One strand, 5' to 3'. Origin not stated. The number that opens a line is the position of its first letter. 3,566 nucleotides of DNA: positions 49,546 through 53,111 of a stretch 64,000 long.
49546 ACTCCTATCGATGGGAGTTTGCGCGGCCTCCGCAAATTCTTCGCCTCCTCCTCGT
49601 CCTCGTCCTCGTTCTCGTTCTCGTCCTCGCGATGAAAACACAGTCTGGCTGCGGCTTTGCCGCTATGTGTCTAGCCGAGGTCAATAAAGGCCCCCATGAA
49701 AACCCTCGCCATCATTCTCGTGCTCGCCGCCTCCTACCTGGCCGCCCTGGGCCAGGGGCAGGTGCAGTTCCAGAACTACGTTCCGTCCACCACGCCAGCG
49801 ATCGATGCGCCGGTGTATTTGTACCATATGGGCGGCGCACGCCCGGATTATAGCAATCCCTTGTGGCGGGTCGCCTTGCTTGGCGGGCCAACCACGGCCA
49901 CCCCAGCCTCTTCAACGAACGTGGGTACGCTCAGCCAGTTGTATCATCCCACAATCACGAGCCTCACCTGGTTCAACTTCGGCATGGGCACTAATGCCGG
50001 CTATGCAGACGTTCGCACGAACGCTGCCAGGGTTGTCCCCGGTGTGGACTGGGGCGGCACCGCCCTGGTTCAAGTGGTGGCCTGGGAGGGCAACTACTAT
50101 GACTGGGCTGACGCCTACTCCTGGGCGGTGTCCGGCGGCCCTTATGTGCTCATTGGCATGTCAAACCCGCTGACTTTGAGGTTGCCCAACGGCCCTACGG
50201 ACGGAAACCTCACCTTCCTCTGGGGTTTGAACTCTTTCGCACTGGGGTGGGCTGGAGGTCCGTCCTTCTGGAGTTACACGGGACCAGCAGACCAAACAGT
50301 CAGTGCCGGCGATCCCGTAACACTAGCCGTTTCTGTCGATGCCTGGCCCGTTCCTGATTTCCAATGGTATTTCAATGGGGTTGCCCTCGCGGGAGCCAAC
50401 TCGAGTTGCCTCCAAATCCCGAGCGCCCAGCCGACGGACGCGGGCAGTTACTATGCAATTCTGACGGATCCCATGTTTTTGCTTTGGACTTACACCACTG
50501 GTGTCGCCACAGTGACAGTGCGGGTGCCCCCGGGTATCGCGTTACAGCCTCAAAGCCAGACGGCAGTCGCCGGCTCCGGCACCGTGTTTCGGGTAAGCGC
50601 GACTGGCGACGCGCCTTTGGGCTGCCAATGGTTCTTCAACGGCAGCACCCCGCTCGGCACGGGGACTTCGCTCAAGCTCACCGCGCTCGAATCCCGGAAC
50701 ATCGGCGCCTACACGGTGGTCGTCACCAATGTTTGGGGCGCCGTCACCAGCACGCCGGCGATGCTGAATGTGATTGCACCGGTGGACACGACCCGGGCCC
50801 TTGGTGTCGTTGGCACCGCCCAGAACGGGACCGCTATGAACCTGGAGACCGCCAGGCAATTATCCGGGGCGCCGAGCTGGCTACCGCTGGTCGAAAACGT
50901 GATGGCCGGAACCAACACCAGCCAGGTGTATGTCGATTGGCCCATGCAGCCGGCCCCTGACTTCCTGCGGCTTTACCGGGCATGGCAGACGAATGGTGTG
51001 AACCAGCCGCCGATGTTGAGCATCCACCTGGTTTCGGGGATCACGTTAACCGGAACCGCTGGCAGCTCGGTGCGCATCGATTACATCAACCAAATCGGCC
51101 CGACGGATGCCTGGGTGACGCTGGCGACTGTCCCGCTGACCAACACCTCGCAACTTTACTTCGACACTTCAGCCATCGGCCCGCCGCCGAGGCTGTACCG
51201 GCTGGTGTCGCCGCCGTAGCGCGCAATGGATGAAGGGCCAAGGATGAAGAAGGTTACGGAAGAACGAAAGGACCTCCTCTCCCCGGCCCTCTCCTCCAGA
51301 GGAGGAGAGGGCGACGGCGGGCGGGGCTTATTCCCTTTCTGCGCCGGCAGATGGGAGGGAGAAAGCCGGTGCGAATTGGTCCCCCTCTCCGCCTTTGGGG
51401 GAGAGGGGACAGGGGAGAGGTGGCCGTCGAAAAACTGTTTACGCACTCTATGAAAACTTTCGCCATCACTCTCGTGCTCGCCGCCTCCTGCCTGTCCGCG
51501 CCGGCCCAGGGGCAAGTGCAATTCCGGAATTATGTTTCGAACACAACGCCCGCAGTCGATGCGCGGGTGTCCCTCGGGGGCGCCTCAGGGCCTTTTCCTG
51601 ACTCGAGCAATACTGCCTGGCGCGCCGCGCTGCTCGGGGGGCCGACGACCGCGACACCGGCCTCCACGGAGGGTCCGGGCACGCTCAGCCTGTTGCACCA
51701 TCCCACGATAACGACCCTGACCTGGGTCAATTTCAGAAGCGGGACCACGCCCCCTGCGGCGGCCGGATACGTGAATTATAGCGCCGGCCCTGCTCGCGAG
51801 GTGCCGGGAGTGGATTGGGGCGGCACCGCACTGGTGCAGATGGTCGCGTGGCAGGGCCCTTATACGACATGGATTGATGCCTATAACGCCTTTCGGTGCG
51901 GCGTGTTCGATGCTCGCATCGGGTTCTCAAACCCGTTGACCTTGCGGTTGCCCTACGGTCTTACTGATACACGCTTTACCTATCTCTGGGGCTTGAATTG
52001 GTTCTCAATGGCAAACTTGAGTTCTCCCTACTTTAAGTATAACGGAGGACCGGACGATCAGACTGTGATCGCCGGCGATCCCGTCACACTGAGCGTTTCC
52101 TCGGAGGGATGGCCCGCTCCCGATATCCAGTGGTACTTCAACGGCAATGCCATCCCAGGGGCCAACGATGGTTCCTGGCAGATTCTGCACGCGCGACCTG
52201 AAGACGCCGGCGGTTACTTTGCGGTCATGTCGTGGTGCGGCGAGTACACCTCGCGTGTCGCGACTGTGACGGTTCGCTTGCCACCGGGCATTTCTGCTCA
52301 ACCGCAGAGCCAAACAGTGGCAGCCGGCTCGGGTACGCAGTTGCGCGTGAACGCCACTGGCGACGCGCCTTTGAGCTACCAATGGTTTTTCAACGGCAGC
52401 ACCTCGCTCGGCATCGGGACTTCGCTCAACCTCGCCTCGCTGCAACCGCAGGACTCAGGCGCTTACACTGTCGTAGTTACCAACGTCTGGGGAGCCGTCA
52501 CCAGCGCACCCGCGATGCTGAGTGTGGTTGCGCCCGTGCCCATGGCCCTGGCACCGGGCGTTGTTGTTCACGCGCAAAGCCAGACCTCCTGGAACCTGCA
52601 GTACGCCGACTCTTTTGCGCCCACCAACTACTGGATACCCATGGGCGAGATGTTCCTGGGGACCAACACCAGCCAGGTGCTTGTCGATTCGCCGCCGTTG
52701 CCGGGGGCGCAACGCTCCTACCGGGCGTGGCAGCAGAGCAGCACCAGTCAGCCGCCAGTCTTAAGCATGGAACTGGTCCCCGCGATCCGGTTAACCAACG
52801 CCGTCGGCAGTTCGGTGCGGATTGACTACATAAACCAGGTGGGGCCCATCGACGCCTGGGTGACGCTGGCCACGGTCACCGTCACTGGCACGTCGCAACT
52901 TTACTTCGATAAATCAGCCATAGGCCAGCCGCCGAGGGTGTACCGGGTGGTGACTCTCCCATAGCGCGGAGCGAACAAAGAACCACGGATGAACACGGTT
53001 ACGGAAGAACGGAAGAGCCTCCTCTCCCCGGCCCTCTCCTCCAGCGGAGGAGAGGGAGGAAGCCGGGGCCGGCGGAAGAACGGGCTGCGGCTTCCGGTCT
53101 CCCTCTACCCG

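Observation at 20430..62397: Common ~100-aa C-terminal domain ending ...YR(L/V)xxxP-COOH on proteins with unrelated cargo: candidate unrecognised sorting/anchoring signal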

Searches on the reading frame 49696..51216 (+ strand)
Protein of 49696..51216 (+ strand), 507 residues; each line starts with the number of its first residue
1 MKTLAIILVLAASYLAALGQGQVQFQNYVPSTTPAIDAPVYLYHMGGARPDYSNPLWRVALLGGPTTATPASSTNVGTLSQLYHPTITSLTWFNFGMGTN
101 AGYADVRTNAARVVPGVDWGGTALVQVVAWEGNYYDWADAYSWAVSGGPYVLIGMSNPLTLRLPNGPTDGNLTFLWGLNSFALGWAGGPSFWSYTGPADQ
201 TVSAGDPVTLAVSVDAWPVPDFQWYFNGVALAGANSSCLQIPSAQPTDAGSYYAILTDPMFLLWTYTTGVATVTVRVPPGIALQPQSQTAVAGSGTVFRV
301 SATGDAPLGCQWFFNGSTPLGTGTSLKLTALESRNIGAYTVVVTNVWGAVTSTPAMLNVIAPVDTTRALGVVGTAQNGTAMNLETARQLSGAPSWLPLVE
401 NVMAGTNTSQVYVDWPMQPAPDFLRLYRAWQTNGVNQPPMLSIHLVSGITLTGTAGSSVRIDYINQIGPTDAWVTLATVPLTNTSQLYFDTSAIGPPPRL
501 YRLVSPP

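Call 4: search_protein_families(library=pfam, proteins=[window:49696-51216:+], max_evalue=0.1)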
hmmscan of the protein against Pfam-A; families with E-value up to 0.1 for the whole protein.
window:49696-51216:+ (507 aa): 4 families
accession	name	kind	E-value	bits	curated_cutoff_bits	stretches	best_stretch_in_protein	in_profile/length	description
PF13927.12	Ig_3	-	2.8e-16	60.2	30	2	197-253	8-73/78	Immunoglobulin domain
PF07679.22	I-set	-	5.4e-11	42.8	23.7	2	197-254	7-73/90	Immunoglobulin I-set domain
PF13895.12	Ig_2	-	1.9e-06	28.5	27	1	198-257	7-64/79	Immunoglobulin domain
PF00047.31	ig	-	0.092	13.5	21.8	0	200-254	3-68/81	Immunoglobulin domain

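Call 5: search_protein_families(library=ncbifam, proteins=[window:49696-51216:+], max_evalue=0.1)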
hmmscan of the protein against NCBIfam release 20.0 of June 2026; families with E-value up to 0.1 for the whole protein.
window:49696-51216:+ (507 aa): 0 families

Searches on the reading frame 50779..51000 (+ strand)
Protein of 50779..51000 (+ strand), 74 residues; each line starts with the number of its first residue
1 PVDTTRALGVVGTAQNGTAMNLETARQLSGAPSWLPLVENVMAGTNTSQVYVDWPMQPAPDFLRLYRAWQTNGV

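Call 9: find_homologous_proteins(query=A1, max_evalue=0.001)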
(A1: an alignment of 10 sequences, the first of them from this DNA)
Query A1 (10 sequences) (74 aa, profile of the alignment): 263 proteins with E <= 0.001 among 507 candidates; the best 120 are listed.
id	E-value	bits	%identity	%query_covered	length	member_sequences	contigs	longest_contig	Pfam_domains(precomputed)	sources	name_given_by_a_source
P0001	4.1e-49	182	45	76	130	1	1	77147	-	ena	-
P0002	3.1e-47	176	34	77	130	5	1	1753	-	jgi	jgi:hypothetical protein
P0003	3.1e-46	173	44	70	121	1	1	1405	-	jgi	jgi:hypothetical protein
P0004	6.1e-46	172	43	69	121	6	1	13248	-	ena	-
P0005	1.9e-45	170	38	68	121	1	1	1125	-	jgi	jgi:hypothetical protein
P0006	2.2e-45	170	31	69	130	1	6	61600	-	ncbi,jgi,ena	jgi:hypothetical protein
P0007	3.5e-45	169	41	70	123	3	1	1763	-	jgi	jgi:hypothetical protein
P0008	7.2e-45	168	42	70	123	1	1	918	-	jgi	jgi:hypothetical protein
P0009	1.5e-44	167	46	70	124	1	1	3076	-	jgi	jgi:hypothetical protein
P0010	2.4e-44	167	40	68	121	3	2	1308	-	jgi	jgi:hypothetical protein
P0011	5.2e-44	166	37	69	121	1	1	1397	-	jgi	jgi:hypothetical protein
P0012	1.3e-43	164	31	78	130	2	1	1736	-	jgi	jgi:hypothetical protein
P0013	1.5e-42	161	42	72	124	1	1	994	-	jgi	jgi:hypothetical protein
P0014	1.6e-42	161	41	78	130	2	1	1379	-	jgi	-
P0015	2.1e-42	160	38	70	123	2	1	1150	-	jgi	jgi:hypothetical protein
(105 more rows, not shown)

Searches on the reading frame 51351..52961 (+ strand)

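Call 4: search_protein_families(library=pfam, proteins=[window:51351-52961:+], max_evalue=0.1)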
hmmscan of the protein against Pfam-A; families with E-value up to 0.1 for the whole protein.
window:51351-52961:+ (537 aa): 5 families
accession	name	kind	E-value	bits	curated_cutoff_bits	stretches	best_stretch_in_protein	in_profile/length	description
PF13927.12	Ig_3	-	1.1e-21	77.6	30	2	311-378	1-78/78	Immunoglobulin domain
PF07679.22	I-set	-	6.2e-14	52.3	23.7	2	313-385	2-84/90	Immunoglobulin I-set domain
PF13895.12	Ig_2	-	3.8e-08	33.9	27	1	236-308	8-79/79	Immunoglobulin domain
PF00047.31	ig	-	5e-08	33.6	21.8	2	237-292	3-69/81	Immunoglobulin domain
PF07686.23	V-set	-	5.9e-05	23.7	26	0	358-377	74-93/109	Immunoglobulin V-set domain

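Call 5: search_protein_families(library=ncbifam, proteins=[window:51351-52961:+], max_evalue=0.1)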
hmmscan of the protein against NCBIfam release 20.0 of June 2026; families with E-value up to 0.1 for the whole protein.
window:51351-52961:+ (537 aa): 0 families
